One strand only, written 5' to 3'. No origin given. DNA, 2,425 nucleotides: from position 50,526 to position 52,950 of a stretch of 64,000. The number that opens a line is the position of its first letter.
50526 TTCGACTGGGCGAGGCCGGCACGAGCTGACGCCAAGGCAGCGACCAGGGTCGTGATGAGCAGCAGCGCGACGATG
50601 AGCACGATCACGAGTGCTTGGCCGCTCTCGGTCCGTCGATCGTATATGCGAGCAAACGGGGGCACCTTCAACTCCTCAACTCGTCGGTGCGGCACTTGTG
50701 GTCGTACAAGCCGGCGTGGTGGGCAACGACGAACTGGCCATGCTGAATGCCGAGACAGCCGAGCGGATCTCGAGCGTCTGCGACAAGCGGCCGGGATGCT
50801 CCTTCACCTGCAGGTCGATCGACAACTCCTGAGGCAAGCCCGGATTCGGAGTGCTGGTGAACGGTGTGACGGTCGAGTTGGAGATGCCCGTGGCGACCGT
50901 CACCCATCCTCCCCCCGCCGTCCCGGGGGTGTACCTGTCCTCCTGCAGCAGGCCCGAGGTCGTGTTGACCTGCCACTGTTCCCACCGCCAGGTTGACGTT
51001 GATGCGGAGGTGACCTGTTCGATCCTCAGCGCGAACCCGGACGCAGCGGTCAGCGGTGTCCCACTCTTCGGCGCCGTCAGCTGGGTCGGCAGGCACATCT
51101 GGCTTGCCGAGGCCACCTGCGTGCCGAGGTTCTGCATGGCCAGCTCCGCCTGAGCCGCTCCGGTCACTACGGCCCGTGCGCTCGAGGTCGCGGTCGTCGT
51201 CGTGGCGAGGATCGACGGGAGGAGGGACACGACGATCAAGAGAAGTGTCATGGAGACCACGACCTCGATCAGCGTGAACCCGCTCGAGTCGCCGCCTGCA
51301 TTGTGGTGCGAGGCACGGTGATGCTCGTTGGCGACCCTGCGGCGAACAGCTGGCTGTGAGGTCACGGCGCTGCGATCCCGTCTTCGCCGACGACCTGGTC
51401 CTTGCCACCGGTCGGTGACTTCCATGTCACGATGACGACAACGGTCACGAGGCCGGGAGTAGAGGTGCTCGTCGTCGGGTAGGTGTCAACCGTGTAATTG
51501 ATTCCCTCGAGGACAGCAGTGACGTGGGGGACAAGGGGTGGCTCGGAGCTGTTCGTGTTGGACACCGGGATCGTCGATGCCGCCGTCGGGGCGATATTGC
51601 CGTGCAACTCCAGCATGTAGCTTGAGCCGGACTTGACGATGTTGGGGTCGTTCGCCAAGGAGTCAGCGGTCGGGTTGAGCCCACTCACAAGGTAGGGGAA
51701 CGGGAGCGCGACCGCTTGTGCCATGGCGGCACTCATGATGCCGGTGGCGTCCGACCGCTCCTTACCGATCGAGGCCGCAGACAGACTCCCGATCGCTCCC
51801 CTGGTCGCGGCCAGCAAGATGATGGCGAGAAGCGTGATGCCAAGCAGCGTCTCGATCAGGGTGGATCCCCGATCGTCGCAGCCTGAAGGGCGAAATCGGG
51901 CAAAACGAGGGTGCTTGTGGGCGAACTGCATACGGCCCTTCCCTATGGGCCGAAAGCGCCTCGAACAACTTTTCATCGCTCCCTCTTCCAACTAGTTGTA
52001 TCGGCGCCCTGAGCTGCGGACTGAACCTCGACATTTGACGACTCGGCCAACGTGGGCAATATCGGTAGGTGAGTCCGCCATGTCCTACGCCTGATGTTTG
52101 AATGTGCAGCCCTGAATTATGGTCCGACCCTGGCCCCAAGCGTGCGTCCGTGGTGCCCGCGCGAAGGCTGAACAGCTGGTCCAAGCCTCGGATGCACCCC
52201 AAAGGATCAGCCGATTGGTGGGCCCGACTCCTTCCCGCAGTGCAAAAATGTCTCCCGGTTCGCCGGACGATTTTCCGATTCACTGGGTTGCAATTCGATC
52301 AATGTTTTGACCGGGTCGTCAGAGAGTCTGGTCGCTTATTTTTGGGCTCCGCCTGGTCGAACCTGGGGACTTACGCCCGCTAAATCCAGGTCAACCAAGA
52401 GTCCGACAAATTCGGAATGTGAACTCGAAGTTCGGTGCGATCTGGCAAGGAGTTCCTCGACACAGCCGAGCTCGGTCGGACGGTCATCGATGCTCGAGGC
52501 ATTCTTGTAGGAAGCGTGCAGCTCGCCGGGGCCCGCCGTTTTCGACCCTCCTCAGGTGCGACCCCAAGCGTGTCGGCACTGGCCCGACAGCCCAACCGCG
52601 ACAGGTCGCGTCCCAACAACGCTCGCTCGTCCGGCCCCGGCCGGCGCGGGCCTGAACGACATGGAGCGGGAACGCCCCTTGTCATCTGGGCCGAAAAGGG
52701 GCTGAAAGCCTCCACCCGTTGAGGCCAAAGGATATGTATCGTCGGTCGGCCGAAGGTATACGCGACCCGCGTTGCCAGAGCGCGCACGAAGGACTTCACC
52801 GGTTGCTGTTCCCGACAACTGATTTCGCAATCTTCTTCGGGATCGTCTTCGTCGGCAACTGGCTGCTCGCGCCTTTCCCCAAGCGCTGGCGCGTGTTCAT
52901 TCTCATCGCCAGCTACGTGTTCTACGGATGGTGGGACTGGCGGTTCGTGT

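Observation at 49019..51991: Orphan minor-pilin-like operon with a giant PilX-like beta-helix protein in a lower-GC island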

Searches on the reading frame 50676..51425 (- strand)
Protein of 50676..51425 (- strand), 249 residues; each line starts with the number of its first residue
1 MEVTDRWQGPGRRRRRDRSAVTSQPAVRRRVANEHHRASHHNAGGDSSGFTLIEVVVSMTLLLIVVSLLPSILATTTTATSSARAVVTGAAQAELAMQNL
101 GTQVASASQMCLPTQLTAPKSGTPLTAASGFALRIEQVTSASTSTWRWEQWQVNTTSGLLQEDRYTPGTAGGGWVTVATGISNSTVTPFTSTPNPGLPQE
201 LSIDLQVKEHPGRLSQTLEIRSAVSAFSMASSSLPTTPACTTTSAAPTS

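Call 3: search_protein_families(library=pfam, proteins=[window:50676-51425:-], max_evalue=1)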
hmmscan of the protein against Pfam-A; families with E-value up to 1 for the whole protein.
window:50676-51425:- (249 aa): 2 families
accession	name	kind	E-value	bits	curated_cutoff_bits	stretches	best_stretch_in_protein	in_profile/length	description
PF07963.17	N_methyl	-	3.5e-06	26.8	21.2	1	47-68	4-25/27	Prokaryotic N-terminal methylation motif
PF23866.1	DUF7224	-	0.033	14.7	27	1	197-244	32-80/143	Domain of unknown function (DUF7224)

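Call 4: search_protein_families(library=ncbifam, proteins=[window:50676-51425:-], max_evalue=1)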
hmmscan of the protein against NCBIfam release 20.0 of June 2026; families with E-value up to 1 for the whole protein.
window:50676-51425:- (249 aa): 12 families
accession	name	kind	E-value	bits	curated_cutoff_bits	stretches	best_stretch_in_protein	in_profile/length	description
NF041002.1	pilin_ComGF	equivalog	9e-05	22.7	80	1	48-80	2-34/139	competence type IV pilus minor pilin ComGF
TIGR02532.1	IV_pilin_GFxxxE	domain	0.00033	20.4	16.3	1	48-68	2-22/24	prepilin-type N-terminal cleavage/methylation domain-containing protein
NF041013.1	T4P_ComGE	equivalog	0.00058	19.9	49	1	48-74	4-30/83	competence type IV pilus minor pilin ComGE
TIGR02599.1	TIGR02599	subfamily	0.0018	17.6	256.5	1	49-103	1-55/361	Verru_Chthon cassette protein C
NF047828.1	T3SSXpsI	equivalog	0.0052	16.8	150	1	49-104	3-60/132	type II secretion system protein XpsI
TIGR02523.1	type_IV_pilV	equivalog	0.014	15.9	52.2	1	48-91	2-45/139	type IV pilus modification protein PilV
NF040982.1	ComGD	equivalog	0.037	14.4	70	1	48-81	2-34/139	competence type IV pilus minor pilin ComGD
TIGR01710.1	typeII_sec_gspG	equivalog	0.043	13.8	88.85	1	48-114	1-68/134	type II secretion system major pseudopilin GspG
NF007660.0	PRK10332.1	equivalog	0.068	13.7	86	1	48-75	9-36/107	prepilin-type N-terminal cleavage/methylation domain-containing protein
NF038304.1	EPS_HpsC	equivalog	0.15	11.6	200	1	42-67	15-40/318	hormogonium polysaccharide secretion pseudopilin HpsC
NF007800.0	PRK10506.1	equivalog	0.28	11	158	1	47-66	8-27/163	prepilin peptidase-dependent protein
TIGR01708.2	typeII_sec_gspH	equivalog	0.96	9.4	80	0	47-108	1-69/169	type II secretion system minor pseudopilin GspH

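Call 34: search_solved_structures(query=A3, max_evalue=10, show_alignments=2)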
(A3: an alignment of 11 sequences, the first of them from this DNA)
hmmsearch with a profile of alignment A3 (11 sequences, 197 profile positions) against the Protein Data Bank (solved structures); distinct sequences matched with E-value up to 10: 8.
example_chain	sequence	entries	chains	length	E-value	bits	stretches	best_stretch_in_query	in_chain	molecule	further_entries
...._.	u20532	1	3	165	0.024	16.9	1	14-58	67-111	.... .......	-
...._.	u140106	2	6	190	0.031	16.6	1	14-58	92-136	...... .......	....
1cwp_A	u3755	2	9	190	0.032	16.5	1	14-58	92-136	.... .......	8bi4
6xxe_A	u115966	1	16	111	0.22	13.8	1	1-54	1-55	Uncharacterized protein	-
8qqj_J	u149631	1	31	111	0.37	13.1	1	1-54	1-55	Type IV narrow pilus major component PilA5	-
6xxd_A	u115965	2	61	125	1.5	11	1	1-32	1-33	PilA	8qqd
8pfb_G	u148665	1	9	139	2.6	10.3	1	1-34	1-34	Type IV pilin PilE1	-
9lab_B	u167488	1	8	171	3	10.1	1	1-103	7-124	MSHA major pilin subunit MshA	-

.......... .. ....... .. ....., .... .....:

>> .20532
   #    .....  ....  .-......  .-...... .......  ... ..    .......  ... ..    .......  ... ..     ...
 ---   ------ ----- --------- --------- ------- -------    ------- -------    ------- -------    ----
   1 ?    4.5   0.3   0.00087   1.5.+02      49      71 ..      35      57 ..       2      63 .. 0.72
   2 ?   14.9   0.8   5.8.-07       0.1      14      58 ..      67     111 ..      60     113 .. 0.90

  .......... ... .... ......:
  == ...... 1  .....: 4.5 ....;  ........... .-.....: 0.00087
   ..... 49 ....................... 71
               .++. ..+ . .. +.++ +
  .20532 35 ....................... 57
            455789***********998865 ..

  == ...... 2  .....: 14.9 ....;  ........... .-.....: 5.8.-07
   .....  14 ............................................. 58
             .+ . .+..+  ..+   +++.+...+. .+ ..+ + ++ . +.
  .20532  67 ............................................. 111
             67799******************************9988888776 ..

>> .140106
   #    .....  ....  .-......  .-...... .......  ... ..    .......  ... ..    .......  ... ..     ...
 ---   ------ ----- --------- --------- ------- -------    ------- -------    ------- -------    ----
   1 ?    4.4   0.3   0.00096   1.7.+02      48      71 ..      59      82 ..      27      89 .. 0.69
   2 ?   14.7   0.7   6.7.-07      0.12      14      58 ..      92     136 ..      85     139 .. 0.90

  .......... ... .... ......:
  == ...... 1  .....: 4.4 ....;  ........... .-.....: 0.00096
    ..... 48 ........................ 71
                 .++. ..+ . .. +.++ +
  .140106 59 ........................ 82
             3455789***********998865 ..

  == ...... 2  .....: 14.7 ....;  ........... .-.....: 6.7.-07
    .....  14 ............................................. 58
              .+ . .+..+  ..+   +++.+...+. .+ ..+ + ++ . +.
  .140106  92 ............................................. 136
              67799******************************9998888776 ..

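Call 41: find_homologous_proteins(query=window:50676-51365:-)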
Query window:50676-51365:- (229 aa): 14 proteins with E <= 0.001 among 2584 candidates.
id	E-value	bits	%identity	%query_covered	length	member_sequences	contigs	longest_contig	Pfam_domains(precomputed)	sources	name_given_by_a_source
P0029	2.0e-136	470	99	100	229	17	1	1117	PF07963.18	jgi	jgi:prepilin-type N-terminal cleavage/methylation domain-containing protein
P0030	2.0e-126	437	96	100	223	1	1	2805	PF07963.18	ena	-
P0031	1.7e-121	421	88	100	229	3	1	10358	PF07963.18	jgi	-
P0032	3.9e-114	397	85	100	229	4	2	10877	PF07963.18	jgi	-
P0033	6.4e-75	269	68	92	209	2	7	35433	PF07963.18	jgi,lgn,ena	jgi:prepilin-type N-terminal cleavage/methylation domain-containing protein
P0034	1.7e-70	255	61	97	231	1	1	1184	PF07963.18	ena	-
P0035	4.8e-70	253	64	90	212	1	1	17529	PF07963.18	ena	-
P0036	8.0e-68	246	60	97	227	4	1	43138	PF07963.18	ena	-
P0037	1.1e-58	216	52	89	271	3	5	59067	PF07963.18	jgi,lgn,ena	-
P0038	9.5e-49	184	52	89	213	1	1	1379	-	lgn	-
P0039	2.7e-43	166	67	55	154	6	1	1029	PF07963.18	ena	-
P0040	1.5e-32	131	67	44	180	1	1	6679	-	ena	-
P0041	1.1e-24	105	38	84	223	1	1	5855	PF07963.18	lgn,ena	-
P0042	1.1e-10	60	34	73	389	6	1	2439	-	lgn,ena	-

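Call 45: find_encoding_contigs(protein=P0032, flank=10000, max_places=2)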
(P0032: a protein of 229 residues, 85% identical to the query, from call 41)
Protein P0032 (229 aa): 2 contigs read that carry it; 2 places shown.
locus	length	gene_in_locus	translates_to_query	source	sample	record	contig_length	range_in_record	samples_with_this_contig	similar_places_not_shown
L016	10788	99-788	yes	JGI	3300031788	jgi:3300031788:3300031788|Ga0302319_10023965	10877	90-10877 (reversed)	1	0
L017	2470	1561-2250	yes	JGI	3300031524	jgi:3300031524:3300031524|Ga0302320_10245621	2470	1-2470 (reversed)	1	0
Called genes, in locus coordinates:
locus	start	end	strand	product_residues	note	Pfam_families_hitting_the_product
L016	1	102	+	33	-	?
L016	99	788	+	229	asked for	PF07963:N_methyl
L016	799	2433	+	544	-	-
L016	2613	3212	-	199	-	-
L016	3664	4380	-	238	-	PF02585:PIG-L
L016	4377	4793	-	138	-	PF04075:F420H2_quin_red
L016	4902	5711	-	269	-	PF13622:4HBT_3, PF20789:4HBT_3C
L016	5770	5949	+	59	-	-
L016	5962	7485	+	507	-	PF00270:DEAD, PF04851:ResIII (weak), PF00271:Helicase_C, PF00313:CSD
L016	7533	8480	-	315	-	PF00089:Trypsin, PF13365:Trypsin_2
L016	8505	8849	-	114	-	-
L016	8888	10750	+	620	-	-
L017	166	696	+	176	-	-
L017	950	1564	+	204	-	-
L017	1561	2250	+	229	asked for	PF07963:N_methyl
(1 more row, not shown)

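Call 46: find_encoding_contigs(protein=P0031, flank=10000, max_places=2)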
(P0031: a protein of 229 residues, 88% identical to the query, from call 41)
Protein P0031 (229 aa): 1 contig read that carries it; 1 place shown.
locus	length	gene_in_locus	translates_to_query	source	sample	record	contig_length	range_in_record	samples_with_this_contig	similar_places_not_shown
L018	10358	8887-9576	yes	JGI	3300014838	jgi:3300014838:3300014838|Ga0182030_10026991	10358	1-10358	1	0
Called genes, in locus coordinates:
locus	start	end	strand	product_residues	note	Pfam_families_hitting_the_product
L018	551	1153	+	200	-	PF05724:TPMT, PF05175:MTS, PF13489:Methyltransf_23, PF03848:TehB, PF08241:Methyltransf_11, PF08242:Methyltransf_12, PF13649:Methyltransf_25, PF13847:Methyltransf_31, +1 more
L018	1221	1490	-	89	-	PF02583:Trns_repr_metal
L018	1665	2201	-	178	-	PF00266:Aminotran_5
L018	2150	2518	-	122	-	PF00266:Aminotran_5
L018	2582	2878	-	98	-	PF00266:Aminotran_5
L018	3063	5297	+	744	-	PF13187:Fer4_9 (faint), PF13484:Fer4_16 (faint), PF12838:Fer4_7 (faint), PF13183:Fer4_8, PF13534:Fer4_17 (weak), PF13237:Fer4_10 (weak), PF13183:Fer4_8, PF13534:Fer4_17 (weak)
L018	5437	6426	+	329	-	PF02754:CCG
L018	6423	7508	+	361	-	PF01266:DAO (faint), PF07992:Pyr_redox_2, PF13450:NAD_binding_8 (weak)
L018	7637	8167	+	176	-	-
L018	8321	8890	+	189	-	-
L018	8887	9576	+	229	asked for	PF07963:N_methyl (weak)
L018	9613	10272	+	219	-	-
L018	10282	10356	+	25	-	?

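Call 52: predict_structure(alignment_id=A4)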
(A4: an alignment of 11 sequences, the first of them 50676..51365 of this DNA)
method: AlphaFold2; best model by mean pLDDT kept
length: 229 residues; sequences in the alignment: 11
mean_pLDDT: 36.3   pTM: 0.27
mean pLDDT of the five models: 36.3, 34.1, 33.9, 33.4, 32.2
residues with pLDDT >= 90: 0; 70-90: 0; 50-70: 19; < 50: 210
segments of 3 or more residues with pLDDT < 50: 1-31, 49-130, 132-142, 144-229
pLDDT, mean of each block of 10 residues (from residue 1): 42 37 37 62 60 31 28 41 37 38 36 38 39 44 42 31 28 29 29 26 26 27 24
secondary structure, 60 per line:
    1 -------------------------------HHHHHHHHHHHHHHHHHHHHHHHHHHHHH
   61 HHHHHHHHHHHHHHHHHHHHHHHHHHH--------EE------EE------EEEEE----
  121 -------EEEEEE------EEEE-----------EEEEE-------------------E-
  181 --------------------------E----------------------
elements in order: H32-87 E112-116 E128-133 E140-143 E155-159

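Call 59: search_protein_families(library=pfam, alignment_id=A3, max_evalue=1)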
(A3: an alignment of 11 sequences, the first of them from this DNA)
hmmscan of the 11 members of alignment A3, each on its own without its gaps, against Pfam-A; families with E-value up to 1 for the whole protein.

A. member 1, seq(200 aa): 2 families
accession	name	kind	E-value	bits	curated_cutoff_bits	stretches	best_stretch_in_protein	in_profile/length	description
PF07963.17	N_methyl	-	0.022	14.8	21.2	1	1-19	7-25/27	Prokaryotic N-terminal methylation motif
PF23866.1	DUF7224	-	0.023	15.2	27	1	148-195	32-80/143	Domain of unknown function (DUF7224)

B. families by the number of members that match (of 11 scanned): 8 families
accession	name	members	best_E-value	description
PF07963.17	N_methyl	10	0.0008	Prokaryotic N-terminal methylation motif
PF07432.18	Hc1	1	0.018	Histone H1-like protein Hc1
PF23866.1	DUF7224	1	0.023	Domain of unknown function (DUF7224)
PF14214.11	Helitron_like_N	1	0.069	Helitron helicase-like domain at N-terminus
PF19672.4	DUF6175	1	0.17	Family of unknown function (DUF6175)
PF07568.18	HisKA_2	1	0.18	Histidine kinase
PF05800.16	GvpO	1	0.23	Gas vesicle synthesis protein GvpO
PF03579.19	SHP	1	0.9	Small hydrophobic protein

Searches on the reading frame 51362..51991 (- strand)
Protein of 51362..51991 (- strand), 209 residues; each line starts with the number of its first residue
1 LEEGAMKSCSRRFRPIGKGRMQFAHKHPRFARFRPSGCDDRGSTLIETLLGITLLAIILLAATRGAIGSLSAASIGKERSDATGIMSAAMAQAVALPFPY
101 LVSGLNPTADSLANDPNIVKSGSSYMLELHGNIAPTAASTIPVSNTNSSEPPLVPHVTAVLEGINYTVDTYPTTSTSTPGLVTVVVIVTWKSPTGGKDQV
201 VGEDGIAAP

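Call 3: search_protein_families(library=pfam, proteins=[window:51362-51991:-], max_evalue=1)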
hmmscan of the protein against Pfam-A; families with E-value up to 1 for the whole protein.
window:51362-51991:- (209 aa): 1 family
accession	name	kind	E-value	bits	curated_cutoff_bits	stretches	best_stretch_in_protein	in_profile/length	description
PF07963.17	N_methyl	-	0.00072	19.5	21.2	1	41-62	5-26/27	Prokaryotic N-terminal methylation motif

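Call 4: search_protein_families(library=ncbifam, proteins=[window:51362-51991:-], max_evalue=1)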
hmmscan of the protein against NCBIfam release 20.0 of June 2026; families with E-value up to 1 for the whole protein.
window:51362-51991:- (209 aa): 2 families
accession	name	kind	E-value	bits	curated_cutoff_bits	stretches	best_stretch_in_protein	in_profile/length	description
TIGR02532.1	IV_pilin_GFxxxE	domain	0.067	13.1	16.3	1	44-63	5-24/24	prepilin-type N-terminal cleavage/methylation domain-containing protein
TIGR01707.1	gspI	equivalog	0.17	12.4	44.35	1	42-94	1-53/101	type II secretion system minor pseudopilin GspI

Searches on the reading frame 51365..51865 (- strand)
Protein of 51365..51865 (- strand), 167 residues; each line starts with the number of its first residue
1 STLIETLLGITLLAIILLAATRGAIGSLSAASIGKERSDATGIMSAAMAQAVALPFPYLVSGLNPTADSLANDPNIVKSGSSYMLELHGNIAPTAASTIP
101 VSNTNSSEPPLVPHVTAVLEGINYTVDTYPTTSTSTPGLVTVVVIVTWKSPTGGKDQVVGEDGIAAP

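Call 33: search_solved_structures(query=A2, max_evalue=10, show_alignments=2)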
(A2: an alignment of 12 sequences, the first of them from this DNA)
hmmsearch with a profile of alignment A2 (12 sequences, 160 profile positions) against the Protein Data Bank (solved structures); distinct sequences matched with E-value up to 10: 2.
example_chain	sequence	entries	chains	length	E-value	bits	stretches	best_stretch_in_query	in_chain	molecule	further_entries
4qvr_A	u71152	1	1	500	0.38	13.7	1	3-55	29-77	Uncharacterized hypothetical protein FTT_1539c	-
1j7x_A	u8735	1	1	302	0.99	12.4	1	57-111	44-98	INTERPHOTORECEPTOR RETINOID-BINDING PROTEIN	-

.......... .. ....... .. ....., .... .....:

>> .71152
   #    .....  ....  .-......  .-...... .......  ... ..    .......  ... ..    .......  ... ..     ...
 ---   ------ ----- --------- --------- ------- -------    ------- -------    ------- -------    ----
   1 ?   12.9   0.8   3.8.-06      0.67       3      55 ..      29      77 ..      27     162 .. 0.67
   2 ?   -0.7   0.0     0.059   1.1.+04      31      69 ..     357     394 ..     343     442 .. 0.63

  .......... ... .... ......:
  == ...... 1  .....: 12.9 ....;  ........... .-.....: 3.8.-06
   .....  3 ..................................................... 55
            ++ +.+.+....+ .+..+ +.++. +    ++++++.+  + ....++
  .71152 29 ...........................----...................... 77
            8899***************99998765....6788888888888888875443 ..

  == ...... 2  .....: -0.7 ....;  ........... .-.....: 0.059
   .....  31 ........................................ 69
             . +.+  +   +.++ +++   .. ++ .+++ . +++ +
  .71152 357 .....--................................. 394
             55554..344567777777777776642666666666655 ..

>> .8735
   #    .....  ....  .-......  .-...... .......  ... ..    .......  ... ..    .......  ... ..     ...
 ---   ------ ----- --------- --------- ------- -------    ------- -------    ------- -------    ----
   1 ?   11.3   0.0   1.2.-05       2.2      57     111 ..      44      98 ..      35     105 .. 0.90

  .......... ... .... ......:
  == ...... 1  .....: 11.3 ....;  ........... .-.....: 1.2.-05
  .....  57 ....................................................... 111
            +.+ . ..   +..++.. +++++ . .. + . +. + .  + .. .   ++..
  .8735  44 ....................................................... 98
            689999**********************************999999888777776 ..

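Call 58: search_protein_families(library=pfam, alignment_id=A2, max_evalue=1)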
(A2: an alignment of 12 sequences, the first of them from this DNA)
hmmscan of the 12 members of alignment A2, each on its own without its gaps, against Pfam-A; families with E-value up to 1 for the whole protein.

A. member 1, seq(167 aa): 0 families

B. families by the number of members that match (of 12 scanned): 9 families
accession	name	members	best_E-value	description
PF07963.17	N_methyl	5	0.00036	Prokaryotic N-terminal methylation motif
PF05481.17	Myco_19_kDa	2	0.04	Mycobacterium 19 kDa lipoprotein antigen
PF24283.1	DUF7471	1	0.0036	Family of unknown function (DUF7471)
PF03168.19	LEA_2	1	0.088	Late embryogenesis abundant protein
PF02018.23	CBM_4_9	1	0.11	Carbohydrate binding domain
PF10686.14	YAcAr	1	0.14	YspA, cpYpsA-related SLOG family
PF09231.15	RDV-p3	1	0.16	Rice dwarf virus p3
PF07786.18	HGSNAT_cat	1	0.33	Heparan-alpha-glucosaminide N-acetyltransferase, catalytic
PF23379.1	DUF7096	1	0.37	Domain of unknown function (DUF7096)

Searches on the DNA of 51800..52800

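Call 12: search_rna_families(source=window, start=51800, end=52800, threshold=evalue, max_evalue=1)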
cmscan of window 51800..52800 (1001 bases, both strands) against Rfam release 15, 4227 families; matches with E-value up to 1: 1.
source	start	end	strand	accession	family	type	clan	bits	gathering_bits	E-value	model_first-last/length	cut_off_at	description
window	52579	52638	-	RF02040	HOTTIP_1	Gene; lncRNA;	-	26.3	50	0.003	1-57/57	no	HOXA transcript at the distal tip, conserved region 1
